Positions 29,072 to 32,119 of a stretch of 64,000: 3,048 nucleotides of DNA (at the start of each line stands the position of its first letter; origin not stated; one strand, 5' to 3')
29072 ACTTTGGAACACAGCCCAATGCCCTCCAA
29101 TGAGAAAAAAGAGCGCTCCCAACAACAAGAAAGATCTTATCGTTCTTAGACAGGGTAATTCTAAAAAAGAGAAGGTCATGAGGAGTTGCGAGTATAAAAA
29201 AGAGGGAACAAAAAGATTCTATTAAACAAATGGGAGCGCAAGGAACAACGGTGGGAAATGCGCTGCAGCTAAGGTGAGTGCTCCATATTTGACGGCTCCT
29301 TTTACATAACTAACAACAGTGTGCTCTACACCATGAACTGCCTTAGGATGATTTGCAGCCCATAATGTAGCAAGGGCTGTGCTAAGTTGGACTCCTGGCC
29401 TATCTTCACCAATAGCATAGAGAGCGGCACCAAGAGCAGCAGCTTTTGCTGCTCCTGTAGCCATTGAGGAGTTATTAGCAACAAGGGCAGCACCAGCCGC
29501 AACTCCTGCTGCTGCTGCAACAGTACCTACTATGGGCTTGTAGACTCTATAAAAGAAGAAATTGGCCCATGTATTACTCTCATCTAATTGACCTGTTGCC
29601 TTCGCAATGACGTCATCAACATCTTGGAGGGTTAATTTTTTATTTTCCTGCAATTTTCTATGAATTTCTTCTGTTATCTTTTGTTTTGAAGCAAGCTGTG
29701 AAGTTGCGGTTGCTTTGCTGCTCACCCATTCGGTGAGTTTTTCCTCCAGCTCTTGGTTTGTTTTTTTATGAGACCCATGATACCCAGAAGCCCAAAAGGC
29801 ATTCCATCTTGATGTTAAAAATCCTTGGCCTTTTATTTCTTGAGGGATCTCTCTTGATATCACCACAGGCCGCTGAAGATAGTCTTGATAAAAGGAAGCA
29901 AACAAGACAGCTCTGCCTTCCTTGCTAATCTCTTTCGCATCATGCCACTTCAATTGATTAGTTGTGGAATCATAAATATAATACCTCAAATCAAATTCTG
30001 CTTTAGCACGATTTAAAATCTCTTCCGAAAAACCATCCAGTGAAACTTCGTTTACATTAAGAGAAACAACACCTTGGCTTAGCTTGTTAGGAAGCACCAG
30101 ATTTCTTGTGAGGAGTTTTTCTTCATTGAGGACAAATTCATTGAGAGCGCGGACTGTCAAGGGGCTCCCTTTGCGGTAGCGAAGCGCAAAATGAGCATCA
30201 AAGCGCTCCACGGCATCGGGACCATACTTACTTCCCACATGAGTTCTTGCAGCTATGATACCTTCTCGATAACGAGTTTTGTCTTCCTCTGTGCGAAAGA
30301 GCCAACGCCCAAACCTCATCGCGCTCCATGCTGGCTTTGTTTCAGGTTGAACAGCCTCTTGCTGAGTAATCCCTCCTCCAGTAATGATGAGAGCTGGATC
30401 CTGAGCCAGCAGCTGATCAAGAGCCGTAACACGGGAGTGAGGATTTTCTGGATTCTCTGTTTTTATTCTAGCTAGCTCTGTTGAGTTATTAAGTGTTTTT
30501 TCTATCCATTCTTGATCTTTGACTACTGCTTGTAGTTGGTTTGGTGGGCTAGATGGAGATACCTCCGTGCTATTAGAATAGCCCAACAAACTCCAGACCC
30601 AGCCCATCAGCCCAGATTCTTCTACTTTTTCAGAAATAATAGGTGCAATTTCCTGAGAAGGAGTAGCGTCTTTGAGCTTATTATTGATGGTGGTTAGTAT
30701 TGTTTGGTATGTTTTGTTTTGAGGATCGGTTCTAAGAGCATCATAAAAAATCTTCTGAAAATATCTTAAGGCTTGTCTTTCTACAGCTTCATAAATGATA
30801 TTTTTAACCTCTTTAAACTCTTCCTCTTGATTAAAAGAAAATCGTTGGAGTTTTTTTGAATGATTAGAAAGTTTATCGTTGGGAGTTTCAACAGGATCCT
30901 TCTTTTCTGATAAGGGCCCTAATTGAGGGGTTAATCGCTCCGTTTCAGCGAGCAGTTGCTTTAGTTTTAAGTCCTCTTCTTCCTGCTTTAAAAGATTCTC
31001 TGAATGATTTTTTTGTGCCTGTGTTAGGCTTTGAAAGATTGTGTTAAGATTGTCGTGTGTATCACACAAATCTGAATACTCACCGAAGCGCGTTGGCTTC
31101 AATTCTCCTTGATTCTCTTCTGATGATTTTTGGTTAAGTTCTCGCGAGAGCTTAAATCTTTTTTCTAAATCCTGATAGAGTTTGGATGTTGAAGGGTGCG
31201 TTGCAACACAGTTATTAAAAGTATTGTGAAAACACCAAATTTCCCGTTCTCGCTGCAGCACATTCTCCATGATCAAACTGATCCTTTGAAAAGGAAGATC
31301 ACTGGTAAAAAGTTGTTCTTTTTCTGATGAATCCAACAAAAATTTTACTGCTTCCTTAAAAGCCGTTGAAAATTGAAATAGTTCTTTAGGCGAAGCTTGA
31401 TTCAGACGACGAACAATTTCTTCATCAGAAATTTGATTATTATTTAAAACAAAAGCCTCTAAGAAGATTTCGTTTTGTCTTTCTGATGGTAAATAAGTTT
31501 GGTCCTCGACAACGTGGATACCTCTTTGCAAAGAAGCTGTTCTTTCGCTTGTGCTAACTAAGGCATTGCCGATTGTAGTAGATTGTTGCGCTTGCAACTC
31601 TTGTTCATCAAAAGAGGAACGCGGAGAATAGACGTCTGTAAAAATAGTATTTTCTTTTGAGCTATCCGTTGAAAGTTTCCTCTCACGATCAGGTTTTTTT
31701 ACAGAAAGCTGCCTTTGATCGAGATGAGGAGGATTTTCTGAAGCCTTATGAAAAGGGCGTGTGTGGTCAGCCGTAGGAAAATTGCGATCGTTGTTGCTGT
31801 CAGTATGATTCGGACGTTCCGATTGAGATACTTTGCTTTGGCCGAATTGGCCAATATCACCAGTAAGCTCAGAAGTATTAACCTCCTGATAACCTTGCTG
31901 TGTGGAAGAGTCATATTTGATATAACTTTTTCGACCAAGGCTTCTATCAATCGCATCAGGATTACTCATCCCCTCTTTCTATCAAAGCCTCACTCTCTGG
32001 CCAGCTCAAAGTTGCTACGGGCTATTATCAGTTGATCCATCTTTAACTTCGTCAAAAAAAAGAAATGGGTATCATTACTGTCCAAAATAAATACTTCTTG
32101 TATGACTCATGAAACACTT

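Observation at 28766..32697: CesT-like secretion chaperone next to a 915-aa effector/translocator-like protein, with no secretion apparatus in sight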

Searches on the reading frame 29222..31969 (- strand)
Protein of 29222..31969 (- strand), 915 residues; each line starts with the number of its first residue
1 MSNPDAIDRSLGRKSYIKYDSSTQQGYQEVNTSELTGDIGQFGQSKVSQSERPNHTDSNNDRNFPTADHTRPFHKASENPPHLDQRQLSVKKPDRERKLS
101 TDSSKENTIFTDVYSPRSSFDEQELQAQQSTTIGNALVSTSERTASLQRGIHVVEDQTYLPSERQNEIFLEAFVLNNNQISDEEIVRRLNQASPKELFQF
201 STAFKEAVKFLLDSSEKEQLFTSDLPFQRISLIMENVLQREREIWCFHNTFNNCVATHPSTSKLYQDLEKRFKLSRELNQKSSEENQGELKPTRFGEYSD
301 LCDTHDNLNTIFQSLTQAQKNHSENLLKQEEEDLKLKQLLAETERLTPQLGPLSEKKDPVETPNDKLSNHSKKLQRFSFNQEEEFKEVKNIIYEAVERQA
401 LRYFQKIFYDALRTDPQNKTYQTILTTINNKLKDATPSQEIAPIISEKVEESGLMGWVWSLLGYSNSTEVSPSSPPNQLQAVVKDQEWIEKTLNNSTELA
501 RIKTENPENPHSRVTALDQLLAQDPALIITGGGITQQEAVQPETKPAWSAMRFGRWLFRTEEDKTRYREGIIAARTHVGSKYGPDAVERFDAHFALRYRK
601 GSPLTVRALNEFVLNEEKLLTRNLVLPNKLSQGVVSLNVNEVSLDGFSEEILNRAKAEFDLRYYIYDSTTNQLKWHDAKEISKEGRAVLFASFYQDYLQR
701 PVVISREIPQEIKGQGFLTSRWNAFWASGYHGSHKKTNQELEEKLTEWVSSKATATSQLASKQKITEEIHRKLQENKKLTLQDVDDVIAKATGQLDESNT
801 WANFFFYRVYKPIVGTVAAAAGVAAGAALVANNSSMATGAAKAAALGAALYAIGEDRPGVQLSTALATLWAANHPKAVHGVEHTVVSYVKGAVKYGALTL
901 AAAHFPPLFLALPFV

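Call 3: search_protein_families(library=pfam, proteins=[window:29222-31969:-], max_evalue=1)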
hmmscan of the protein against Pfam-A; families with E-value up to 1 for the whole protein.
window:29222-31969:- (915 aa): 3 families
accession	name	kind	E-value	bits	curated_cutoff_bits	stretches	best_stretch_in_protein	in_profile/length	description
PF09701.15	Cas_Cmr5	-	0.044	14.4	21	1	705-774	30-95/119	CRISPR-associated protein (Cas_Cmr5)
PF08349.16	DUF1722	-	0.054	14.2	22.5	0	381-441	8-71/117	Protein of unknown function (DUF1722)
PF15060.11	PPDFL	-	0.66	10.7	27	0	795-842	49-94/110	Differentiation and proliferation regulator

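Call 4: search_protein_families(library=ncbifam, proteins=[window:29222-31969:-], max_evalue=1)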
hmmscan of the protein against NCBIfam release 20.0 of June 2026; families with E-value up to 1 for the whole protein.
window:29222-31969:- (915 aa): 1 family
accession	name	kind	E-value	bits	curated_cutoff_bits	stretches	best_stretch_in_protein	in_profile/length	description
TIGR03292.1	PhnH_redo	equivalog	0.11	12.2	91.5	1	493-548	92-150/184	phosphonate C-P lyase system protein PhnH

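Call 8: find_homologous_proteins(query=window:29222-31969:-)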
Query window:29222-31969:- (915 aa): 2 proteins with E <= 0.001 among 8000 candidates.
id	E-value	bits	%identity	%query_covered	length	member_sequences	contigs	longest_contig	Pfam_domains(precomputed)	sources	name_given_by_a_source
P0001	0.0e+0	2051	100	100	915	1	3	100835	-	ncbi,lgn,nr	ncbi:MAG: hypothetical protein K2W99_01305 [Chthoniobacterales bacterium]|nr:hypothetical protein [C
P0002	4.1e-148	513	38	97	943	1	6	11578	-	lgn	-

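Call 10: find_encoding_contigs(protein=P0001, flank=10000, max_places=4)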
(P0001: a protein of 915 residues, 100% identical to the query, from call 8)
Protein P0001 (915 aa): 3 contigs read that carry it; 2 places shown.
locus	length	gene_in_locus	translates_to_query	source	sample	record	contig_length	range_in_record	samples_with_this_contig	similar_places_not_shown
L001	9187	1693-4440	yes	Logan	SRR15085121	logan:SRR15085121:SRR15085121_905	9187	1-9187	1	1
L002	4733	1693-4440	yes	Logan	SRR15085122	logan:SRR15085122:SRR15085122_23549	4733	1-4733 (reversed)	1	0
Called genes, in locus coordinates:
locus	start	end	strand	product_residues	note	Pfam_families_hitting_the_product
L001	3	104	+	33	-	?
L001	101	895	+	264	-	PF00359:PTS_EIIA_2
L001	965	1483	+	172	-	PF05932:CesT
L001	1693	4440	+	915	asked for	-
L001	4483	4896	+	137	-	-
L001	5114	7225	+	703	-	PF13540:RCC1_2 (faint), PF25390:WD40_RLD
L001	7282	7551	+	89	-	PF00253:Ribosomal_S14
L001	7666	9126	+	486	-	PF01595:CNNM, PF00571:CBS (faint), PF03471:CorC_HlyC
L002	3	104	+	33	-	?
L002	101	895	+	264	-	PF00359:PTS_EIIA_2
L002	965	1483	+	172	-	PF05932:CesT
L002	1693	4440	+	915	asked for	-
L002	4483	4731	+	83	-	?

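Call 11: find_encoding_contigs(protein=P0002, flank=10000, max_places=6)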
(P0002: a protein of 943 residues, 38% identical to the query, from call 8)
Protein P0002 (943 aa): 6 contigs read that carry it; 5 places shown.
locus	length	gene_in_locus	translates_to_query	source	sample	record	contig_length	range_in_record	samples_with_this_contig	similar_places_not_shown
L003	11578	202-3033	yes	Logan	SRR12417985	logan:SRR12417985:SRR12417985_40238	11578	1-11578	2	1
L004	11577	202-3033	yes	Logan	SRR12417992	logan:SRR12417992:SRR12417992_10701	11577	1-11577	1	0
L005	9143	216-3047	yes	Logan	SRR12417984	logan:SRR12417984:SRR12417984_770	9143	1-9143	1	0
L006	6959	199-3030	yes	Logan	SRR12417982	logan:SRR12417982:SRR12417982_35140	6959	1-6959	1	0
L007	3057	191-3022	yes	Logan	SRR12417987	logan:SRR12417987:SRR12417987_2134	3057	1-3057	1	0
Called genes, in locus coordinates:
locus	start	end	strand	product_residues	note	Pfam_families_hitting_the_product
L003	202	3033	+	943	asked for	-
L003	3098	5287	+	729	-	PF13540:RCC1_2 (faint), PF25390:WD40_RLD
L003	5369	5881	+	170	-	PF05932:CesT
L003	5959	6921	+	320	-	-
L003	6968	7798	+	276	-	-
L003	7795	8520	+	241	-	-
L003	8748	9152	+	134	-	-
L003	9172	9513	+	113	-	-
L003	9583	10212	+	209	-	PF04011:LemA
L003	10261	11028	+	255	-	PF04536:TPM_phosphatase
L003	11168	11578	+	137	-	?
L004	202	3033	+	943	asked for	-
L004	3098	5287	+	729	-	PF13540:RCC1_2 (faint), PF25390:WD40_RLD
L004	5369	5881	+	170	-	PF05932:CesT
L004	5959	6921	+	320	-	-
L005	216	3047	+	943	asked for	-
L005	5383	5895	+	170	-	PF05932:CesT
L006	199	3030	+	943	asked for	-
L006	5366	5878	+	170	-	PF05932:CesT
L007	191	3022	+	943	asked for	-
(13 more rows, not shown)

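Call 32: search_protein_representatives(alignment_id=A1)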
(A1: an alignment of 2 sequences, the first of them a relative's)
Query: 2 sequences, 994 profile positions. Proteins with E-value up to 0.001 (for the whole library): 17; up to 1e-10: 8; up to 1e-30: 7. The best 17 are listed.
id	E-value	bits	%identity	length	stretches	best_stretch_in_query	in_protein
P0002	0.0e+00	1868.3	-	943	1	1-994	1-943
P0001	0.0e+00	1780.3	-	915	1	1-991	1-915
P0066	5.9e-120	418.4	-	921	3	594-993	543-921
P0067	2.1e-117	410.0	-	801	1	539-983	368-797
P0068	2.4e-109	383.3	-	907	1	529-983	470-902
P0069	2.1e-102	360.3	-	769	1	539-983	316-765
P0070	8.8e-70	252.3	-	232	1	750-983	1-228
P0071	5.2e-12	61.1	-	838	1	627-907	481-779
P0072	3.0e-10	55.3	-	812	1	576-690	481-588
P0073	4.0e-10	54.9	-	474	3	621-685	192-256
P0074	1.6e-09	52.9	-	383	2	598-680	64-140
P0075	2.7e-08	48.8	-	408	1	621-689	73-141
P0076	6.8e-08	47.5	-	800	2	344-691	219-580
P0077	1.3e-06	43.2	-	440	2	550-679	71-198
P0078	9.1e-06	40.4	-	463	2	608-682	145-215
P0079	1.2e-05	40.1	-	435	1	625-684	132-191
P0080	8.8e-05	37.2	-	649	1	599-693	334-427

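Call 35: search_protein_families(library=pfam, proteins=[P0066, P0068, P0071, P0072, P0073, P0074, P0075, P0077, P0079, P0080], max_evalue=0.1)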
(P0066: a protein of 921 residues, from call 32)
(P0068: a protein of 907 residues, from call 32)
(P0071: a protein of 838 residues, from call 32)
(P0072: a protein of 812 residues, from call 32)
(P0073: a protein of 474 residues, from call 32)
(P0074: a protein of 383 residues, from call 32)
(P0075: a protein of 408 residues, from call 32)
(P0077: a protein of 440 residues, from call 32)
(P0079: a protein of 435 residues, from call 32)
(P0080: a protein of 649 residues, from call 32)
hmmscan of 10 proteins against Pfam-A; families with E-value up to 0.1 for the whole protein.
P0066 (921 aa): 0 families

P0068 (907 aa): 0 families

P0071 (838 aa): 0 families

P0072 (812 aa): 0 families

P0073 (474 aa): 0 families

P0074 (383 aa): 0 families

P0075 (408 aa): 1 family
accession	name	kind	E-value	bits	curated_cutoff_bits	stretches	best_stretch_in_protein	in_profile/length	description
PF04652.21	Vta1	-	0.091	13.2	26.8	0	272-321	43-90/145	Vta1 like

P0077 (440 aa): 0 families

P0079 (435 aa): 1 family
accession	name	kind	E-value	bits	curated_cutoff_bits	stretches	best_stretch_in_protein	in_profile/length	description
PF19669.4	DUF6172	-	0.024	15.1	27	1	272-328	18-78/95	Family of unknown function (DUF6172)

P0080 (649 aa): 0 families

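Call 36: list_cluster_members(proteins=[P0066, P0067, P0068, P0069, P0071, P0072, P0073, P0074, P0075, P0077])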
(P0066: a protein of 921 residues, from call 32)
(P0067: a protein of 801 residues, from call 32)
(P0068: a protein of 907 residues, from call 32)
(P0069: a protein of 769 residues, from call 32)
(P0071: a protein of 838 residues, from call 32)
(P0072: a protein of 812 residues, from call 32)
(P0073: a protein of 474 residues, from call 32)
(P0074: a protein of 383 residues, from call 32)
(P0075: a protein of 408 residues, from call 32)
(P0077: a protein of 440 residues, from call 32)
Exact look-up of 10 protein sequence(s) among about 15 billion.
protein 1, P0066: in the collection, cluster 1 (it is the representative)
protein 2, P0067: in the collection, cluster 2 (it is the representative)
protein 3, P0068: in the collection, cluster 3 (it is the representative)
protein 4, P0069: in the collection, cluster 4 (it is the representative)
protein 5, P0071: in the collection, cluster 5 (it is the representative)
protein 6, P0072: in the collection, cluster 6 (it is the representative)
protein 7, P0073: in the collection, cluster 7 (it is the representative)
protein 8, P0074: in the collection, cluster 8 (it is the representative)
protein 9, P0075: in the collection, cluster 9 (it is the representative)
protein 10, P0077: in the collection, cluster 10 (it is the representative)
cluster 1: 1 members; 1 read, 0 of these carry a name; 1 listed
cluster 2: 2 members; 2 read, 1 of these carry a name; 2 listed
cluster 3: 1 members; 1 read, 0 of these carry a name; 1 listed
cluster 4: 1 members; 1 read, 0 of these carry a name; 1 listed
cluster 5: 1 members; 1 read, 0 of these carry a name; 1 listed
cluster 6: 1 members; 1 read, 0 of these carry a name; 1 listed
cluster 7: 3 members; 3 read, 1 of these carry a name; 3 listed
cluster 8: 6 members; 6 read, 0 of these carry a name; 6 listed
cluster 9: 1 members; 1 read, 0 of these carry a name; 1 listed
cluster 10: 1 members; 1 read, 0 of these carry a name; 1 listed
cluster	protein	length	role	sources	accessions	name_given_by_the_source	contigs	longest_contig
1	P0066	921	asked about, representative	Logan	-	-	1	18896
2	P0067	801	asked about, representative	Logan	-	-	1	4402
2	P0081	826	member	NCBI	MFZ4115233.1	MAG: hypothetical protein ACOYK6_00750 [Chthoniobacterales bacterium]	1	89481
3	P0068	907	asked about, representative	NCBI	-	-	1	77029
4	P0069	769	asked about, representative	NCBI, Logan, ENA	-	-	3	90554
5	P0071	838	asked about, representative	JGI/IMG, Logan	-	-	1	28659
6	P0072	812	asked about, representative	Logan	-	-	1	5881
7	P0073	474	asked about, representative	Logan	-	-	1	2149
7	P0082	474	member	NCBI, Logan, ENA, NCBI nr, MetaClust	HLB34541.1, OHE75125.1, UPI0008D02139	MAG: hypothetical protein A3F67_04295 [Verrucomicrobia bacterium ... | status=active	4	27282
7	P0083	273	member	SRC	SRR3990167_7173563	-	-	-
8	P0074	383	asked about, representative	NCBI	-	-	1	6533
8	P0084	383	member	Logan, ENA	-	-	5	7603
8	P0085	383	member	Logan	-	-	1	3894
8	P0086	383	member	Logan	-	-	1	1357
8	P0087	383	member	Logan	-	-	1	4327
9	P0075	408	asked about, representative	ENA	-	-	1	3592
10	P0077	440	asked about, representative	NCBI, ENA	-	-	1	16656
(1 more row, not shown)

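Call 39: find_encoding_contigs(protein=P0069, flank=10000, max_places=2)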
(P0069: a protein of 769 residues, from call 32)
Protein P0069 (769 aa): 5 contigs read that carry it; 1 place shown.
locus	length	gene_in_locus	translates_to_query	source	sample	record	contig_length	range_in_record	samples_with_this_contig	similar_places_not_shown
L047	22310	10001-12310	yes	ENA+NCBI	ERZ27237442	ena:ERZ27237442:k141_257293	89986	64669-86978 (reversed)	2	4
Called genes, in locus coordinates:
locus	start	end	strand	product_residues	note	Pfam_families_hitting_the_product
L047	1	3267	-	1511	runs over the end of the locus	PF00310:GATase_2, PF04898:Glu_syn_central, PF01645:Glu_synthase, PF01493:GXGXG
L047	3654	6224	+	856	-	PF02861:Clp_N, PF02861:Clp_N, PF00004:AAA, PF17871:AAA_lid_9, PF00158:Sigma54_activat, PF00004:AAA, PF07724:AAA_2, PF07728:AAA_5, +11 more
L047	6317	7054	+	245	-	-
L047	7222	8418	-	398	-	PF01168:Ala_racemase_N, PF00842:Ala_racemase_C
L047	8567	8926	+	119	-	-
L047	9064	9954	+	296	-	PF02621:VitK2_biosynth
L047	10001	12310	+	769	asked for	-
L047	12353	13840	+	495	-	-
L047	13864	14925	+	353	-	-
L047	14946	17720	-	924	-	PF03710:GlnE (faint), PF08335:GlnD_UR_UTase, PF27444:GlnD_3rd, PF24931:ACT_ACR9_3rd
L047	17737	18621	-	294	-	PF00691:OmpA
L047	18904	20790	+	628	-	PF01134:GIDA, PF13932:SAM_GIDA_C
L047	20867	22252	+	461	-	PF00890:FAD_binding_2, PF01134:GIDA (weak), PF03486:HI0933_like (weak), PF07992:Pyr_redox_2, PF12831:FAD_oxidored, PF13738:Pyr_redox_3, PF00070:Pyr_redox, PF02852:Pyr_redox_dim, +3 more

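Call 46: list_cluster_members(proteins=[P0001, P0003, P0026, P0118, P0105, P0100, P0097, P0016, P0029, P0038])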
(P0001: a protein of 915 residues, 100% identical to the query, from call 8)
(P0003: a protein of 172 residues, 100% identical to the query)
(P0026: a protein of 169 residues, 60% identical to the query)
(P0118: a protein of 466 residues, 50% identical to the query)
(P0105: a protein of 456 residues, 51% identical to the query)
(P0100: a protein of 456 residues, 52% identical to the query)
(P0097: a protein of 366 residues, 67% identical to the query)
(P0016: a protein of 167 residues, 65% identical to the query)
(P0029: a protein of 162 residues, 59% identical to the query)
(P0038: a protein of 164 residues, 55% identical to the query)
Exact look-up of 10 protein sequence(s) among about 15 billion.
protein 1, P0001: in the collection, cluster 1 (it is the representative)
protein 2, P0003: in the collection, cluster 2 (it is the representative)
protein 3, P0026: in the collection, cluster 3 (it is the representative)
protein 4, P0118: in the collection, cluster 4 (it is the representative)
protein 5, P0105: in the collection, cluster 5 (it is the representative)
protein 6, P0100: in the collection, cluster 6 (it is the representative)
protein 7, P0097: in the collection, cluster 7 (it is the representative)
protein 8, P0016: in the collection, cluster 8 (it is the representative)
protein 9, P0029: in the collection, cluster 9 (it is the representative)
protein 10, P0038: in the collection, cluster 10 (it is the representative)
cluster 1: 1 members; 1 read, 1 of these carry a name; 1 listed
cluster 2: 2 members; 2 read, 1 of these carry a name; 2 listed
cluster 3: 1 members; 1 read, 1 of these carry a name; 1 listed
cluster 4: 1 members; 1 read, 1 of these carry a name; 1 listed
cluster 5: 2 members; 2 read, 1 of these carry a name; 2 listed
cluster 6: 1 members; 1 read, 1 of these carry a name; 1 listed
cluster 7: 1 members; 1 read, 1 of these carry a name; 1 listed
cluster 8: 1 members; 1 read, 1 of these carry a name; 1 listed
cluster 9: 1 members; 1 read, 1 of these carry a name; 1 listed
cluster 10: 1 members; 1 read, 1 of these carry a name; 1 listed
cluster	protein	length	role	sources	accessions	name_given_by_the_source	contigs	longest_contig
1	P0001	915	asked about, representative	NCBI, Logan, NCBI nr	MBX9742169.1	MAG: hypothetical protein K2W99_01305 [Chthoniobacterales bacterium] | hypothetical protein [Chthoniobacterales bacterium]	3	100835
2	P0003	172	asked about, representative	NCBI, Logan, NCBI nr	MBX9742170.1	MAG: type III secretion system chaperone [Chthoniobacterales bacterium] | type III secretion system chaperone [Chthoniobacterales bacterium]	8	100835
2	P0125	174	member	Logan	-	-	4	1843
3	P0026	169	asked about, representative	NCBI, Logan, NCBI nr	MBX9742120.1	MAG: type III secretion system chaperone [Chthoniobacterales bacterium] | type III secretion system chaperone [Chthoniobacterales bacterium]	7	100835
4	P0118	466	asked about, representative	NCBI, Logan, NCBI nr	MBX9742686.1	MAG: type III secretion system inner membrane ring subunit SctD [Chthoniobacterales ... | type III secretion system inner membrane ring subunit SctD [Chthoniobacterales bacterium]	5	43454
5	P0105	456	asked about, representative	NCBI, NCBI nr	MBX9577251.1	MAG: FHA domain-containing protein [Chthoniobacterales bacterium] | FHA domain-containing protein [Chthoniobacterales bacterium]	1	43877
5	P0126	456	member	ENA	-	-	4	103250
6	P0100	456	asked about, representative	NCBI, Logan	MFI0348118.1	MAG: type III secretion system inner membrane ring subunit SctD [Chthoniobacterales ...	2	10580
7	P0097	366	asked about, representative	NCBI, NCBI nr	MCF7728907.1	MAG: FHA domain-containing protein, partial [Chthoniobacterales bacterium] | FHA domain-containing protein [Chthoniobacterales bacterium]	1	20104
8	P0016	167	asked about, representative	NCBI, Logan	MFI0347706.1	MAG: type III secretion system chaperone [Chthoniobacterales bacterium]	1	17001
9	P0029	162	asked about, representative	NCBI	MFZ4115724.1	MAG: type III secretion system chaperone [Chthoniobacterales bacterium]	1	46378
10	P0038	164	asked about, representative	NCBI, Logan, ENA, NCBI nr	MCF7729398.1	MAG: type III secretion system chaperone [Chthoniobacterales bacterium] | type III secretion system chaperone [Chthoniobacterales bacterium]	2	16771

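Call 64: predict_structure(alignment_id=A3)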
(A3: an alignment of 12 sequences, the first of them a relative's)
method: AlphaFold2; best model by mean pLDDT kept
length: 915 residues; sequences in the alignment: 12
mean_pLDDT: 57.4   pTM: 0.40
mean pLDDT of the five models: 57.4, 54.5, 50.0, 47.6, 45.9
residues with pLDDT >= 90: 0; 70-90: 357; 50-70: 221; < 50: 337
segments of 3 or more residues with pLDDT < 50: 1-179, 271-296, 346-381, 436-479, 535-539, 623-628, 880-915
pLDDT, mean of each block of 10 residues (from residue 1): 33 29 27 27 26 27 27 31 30 26 26 25 26 24 27 25 38 48 60 68 77 69 60 72 71 62 52 39 33 44 78 75 70 71 51 35 31 33 56 67 67 61 72 50 26 34 28 37 66 80 80 75 82 48 62 64 85 87 85 84 85 81 48 74 77 85 80 70 79 84 78 59 56 72 83 64 81 78 84 65 59 71 76 74 74 68 74 64 41 38 43 35
secondary structure, 60 per line:
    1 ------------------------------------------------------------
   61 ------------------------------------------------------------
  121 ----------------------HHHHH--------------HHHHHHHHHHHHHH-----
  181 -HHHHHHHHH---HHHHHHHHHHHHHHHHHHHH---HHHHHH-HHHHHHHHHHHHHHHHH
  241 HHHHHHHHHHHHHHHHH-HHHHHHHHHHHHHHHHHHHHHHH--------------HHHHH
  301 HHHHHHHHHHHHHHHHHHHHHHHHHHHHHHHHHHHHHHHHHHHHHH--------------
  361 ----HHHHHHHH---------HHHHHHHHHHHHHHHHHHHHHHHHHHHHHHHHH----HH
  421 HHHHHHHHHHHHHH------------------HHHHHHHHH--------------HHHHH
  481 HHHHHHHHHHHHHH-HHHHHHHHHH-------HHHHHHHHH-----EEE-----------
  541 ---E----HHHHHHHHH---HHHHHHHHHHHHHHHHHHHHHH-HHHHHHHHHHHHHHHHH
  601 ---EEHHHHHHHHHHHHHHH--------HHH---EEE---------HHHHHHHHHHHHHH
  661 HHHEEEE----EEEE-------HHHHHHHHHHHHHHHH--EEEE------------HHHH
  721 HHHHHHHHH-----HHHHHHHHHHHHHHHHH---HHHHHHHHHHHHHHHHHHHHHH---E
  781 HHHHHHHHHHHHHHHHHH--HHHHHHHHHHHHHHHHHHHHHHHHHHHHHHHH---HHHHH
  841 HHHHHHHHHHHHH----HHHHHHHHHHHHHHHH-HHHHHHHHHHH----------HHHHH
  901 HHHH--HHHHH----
elements in order (helices of 4 or more, strands of 3 or more residues): H143-147 H162-175 H182-190 H194-213 H217-222 H224-257 H259-281 H296-346 H365-372 H382-414 H419-434 H453-461 H476-494 H496-505 H513-521 E527-529 H549-557 H561-582 H584-600 H606-620 E635-637 H647-663 E664-667 E672-675 H683-698 E701-704 H717-729 H735-751 H755-776 H781-798 H801-832 H836-853 H858-873 H875-885 H896-904 H907-911
